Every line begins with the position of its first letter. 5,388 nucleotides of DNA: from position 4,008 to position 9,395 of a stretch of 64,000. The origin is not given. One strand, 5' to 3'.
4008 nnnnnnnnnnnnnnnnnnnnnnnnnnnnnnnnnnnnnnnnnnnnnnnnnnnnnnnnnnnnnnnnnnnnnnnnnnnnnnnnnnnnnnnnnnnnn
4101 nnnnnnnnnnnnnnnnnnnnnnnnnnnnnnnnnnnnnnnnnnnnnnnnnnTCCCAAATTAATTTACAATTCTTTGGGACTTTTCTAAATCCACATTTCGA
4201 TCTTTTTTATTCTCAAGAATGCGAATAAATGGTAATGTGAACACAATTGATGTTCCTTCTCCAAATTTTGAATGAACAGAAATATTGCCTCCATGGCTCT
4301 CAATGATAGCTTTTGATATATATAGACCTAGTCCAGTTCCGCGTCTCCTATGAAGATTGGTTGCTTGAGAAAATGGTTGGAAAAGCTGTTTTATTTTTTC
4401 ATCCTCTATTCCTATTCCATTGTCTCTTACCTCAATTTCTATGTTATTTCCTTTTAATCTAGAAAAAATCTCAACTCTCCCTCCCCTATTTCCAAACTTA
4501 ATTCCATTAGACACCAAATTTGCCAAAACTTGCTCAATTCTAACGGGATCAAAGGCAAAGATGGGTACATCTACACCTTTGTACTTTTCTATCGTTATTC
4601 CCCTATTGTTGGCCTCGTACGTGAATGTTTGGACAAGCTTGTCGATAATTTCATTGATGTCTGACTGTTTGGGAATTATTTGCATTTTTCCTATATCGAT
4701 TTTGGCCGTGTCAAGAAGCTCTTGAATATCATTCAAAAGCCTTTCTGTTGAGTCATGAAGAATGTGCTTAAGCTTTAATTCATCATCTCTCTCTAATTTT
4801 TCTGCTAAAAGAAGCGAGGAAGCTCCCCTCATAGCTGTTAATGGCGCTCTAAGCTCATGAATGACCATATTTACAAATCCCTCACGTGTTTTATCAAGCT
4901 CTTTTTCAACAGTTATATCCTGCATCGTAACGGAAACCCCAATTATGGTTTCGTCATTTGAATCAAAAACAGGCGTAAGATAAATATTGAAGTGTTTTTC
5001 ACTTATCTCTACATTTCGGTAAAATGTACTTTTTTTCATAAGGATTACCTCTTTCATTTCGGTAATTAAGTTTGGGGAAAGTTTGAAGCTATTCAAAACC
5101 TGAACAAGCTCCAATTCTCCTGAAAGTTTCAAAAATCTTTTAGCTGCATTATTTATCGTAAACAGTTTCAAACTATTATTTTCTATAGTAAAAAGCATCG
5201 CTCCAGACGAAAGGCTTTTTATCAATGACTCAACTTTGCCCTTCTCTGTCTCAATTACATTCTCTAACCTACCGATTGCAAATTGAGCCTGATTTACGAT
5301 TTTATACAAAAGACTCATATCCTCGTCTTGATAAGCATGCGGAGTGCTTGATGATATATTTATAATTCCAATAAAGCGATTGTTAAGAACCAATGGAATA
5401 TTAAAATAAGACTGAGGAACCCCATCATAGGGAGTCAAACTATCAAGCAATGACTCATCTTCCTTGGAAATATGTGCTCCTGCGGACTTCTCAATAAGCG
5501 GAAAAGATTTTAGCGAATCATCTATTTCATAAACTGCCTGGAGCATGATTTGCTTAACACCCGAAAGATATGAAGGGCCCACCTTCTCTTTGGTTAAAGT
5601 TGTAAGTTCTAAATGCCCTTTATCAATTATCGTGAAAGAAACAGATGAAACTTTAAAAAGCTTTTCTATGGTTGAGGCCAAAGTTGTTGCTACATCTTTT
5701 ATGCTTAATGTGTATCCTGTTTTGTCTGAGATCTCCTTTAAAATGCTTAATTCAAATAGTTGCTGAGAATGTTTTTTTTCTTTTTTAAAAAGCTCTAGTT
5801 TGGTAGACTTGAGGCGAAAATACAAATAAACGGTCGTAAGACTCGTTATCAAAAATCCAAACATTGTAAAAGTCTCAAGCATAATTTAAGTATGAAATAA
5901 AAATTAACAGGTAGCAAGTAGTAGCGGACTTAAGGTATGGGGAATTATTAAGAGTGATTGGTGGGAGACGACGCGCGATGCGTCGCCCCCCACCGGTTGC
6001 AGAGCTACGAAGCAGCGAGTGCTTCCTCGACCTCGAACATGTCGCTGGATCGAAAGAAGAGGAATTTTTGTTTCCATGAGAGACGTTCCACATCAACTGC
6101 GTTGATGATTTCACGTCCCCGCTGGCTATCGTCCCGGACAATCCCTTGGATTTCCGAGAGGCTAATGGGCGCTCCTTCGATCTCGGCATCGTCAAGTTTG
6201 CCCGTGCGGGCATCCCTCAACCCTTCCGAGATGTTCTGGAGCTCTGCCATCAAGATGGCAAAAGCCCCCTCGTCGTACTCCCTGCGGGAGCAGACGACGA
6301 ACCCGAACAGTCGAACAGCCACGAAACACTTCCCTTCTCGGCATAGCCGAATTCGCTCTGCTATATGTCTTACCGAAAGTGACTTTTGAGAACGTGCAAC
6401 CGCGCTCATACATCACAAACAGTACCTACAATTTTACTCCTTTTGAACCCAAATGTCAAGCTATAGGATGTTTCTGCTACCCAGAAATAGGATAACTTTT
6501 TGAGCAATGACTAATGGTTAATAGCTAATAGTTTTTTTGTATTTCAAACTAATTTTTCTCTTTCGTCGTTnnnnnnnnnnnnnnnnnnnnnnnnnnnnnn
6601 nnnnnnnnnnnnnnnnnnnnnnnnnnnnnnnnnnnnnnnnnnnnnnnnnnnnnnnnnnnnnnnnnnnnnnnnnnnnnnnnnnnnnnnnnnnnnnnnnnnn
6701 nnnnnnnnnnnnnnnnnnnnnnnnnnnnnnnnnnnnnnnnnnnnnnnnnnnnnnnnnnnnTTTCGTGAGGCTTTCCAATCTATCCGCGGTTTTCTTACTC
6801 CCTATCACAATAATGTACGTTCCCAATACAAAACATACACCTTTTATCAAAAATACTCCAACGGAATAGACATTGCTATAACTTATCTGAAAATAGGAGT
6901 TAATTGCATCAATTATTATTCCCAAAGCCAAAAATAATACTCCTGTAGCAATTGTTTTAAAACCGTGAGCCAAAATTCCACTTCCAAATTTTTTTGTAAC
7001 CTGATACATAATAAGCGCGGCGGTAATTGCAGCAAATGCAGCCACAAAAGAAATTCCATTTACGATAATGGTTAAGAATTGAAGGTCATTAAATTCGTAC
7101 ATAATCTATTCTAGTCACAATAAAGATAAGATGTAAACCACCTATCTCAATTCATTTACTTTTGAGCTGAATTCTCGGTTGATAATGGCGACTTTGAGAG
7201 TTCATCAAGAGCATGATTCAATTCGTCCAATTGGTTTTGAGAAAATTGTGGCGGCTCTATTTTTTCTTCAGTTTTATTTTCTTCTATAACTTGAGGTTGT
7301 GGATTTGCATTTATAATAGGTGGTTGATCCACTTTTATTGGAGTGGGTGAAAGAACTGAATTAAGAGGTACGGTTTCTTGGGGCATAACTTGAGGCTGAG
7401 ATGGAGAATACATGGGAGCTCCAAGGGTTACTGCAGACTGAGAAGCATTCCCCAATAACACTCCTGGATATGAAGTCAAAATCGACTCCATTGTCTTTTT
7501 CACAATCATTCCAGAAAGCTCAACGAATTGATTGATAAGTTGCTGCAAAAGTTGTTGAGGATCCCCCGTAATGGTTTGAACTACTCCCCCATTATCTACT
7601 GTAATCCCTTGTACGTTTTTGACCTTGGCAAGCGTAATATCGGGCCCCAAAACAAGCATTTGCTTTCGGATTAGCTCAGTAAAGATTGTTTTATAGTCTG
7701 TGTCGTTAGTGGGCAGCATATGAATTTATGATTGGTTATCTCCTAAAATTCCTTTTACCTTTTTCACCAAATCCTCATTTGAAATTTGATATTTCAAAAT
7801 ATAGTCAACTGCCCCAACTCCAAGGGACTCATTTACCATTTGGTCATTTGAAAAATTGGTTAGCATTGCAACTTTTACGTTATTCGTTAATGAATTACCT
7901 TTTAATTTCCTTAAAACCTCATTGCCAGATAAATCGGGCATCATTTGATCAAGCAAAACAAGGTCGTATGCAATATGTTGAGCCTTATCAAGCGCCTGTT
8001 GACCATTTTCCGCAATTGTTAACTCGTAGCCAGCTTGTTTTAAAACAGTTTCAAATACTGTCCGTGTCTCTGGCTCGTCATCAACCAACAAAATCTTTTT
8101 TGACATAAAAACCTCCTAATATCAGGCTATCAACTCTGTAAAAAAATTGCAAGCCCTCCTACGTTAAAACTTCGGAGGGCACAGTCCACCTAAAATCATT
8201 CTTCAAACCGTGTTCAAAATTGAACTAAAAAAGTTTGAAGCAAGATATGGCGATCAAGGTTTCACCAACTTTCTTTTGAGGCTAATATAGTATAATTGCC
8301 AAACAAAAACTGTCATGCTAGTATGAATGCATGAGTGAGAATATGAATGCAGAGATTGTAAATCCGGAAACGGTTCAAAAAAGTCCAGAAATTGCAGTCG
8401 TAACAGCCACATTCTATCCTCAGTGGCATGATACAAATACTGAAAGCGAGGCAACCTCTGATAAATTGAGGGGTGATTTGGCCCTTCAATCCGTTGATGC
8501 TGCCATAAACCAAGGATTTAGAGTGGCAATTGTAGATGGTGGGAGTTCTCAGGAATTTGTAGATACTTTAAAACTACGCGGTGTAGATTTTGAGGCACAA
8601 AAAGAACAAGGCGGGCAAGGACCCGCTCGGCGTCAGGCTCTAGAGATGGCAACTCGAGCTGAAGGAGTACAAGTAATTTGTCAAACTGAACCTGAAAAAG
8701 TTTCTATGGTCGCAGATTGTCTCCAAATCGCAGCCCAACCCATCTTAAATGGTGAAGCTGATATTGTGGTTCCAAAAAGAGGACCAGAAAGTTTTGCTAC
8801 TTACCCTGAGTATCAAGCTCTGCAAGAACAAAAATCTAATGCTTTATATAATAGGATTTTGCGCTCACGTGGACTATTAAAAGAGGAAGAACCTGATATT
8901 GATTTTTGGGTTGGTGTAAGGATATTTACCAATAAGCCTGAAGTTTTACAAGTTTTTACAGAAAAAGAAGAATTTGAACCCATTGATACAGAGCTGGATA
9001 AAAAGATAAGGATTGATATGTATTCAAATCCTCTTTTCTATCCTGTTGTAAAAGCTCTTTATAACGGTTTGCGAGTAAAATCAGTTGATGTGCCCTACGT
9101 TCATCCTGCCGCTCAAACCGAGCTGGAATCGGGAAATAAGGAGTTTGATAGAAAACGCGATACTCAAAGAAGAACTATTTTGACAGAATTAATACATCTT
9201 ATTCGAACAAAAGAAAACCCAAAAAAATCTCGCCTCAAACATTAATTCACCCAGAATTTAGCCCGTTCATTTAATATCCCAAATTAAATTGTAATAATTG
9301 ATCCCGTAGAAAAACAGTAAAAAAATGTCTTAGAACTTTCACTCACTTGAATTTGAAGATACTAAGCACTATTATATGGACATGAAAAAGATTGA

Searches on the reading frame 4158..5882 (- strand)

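Call 5: search_protein_families(library=pfam, proteins=[window:4158-5882:-], max_evalue=0.001)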
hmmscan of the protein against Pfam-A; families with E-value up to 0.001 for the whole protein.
window:4158-5882:- (574 aa): 5 families
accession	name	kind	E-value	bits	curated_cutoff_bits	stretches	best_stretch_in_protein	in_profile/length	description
PF02518.31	HATPase_c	-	6e-31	107.6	26.4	1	445-552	2-109/111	Histidine kinase-, DNA gyrase B-, and HSP90-like ATPase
PF00512.31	HisKA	-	4.7e-10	39.8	26.9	1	333-396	2-64/66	His Kinase A (phospho-acceptor) domain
PF13185.12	GAF_2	-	1.5e-05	25.7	28.6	1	156-203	88-135/136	GAF domain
PF13581.12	HATPase_c_2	-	0.00014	22.3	27.4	1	449-535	32-113/127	Histidine kinase-like ATPase domain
PF13492.12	GAF_3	-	0.00026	21.8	27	1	60-203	1-127/129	GAF domain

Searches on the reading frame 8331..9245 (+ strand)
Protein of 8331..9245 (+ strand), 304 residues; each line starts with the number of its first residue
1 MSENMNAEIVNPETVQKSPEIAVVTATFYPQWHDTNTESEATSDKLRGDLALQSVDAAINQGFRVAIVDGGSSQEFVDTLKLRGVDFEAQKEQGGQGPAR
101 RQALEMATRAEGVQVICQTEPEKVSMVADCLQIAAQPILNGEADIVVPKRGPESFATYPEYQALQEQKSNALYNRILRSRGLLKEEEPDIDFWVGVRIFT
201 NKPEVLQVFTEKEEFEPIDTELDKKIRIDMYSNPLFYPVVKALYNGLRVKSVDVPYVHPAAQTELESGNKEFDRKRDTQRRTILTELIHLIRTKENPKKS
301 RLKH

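Call 5: search_protein_families(library=pfam, proteins=[window:8331-9245:+], max_evalue=0.001)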
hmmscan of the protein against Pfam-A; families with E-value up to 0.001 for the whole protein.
window:8331-9245:+ (304 aa): 1 family
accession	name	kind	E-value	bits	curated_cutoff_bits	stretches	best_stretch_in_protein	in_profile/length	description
PF00535.33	Glycos_transf_2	-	0.00085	19.7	23.3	0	52-166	14-131/168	Glycosyl transferase family 2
